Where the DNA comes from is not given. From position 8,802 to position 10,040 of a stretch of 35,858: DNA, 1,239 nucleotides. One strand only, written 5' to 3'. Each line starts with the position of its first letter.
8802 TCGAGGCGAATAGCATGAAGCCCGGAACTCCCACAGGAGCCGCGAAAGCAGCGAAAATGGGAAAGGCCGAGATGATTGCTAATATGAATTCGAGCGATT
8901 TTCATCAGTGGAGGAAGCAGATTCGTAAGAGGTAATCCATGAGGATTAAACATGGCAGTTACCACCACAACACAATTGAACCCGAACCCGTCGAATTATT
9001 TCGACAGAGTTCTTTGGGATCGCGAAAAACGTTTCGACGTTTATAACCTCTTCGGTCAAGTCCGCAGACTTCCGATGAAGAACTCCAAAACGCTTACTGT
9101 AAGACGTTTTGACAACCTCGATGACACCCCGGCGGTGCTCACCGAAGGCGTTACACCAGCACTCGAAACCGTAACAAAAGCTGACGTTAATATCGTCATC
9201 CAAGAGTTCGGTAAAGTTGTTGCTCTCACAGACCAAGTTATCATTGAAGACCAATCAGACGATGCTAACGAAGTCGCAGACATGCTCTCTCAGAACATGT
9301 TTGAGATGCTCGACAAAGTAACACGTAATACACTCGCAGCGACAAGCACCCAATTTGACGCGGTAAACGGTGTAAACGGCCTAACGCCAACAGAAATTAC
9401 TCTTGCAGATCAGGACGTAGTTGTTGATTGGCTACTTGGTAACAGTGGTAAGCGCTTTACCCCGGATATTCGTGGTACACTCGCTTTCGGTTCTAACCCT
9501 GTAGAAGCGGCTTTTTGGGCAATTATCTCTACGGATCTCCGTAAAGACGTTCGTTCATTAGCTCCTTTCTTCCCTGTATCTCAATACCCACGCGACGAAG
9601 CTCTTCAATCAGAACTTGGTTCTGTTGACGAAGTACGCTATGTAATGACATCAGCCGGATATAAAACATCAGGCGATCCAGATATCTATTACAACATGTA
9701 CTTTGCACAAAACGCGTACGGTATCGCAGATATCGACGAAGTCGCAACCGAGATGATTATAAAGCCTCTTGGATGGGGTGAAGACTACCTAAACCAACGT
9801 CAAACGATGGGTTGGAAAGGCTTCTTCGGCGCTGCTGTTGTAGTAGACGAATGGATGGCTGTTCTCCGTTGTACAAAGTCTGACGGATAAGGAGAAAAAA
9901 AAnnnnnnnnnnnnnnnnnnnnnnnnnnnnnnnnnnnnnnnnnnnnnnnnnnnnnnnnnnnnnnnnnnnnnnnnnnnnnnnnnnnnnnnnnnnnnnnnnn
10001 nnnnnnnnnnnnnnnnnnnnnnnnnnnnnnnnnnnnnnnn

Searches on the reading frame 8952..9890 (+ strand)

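Call 17: search_protein_families(library=phrogs, proteins=[window:8952-9890:+], max_evalue=0.00001)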
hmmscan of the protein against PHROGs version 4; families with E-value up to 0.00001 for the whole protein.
window:8952-9890:+ (312 aa): 1 family
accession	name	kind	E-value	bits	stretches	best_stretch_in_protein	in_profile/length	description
phrog_1357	-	head and packaging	2.5e-31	109.9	1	2-307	22-344/356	major head protein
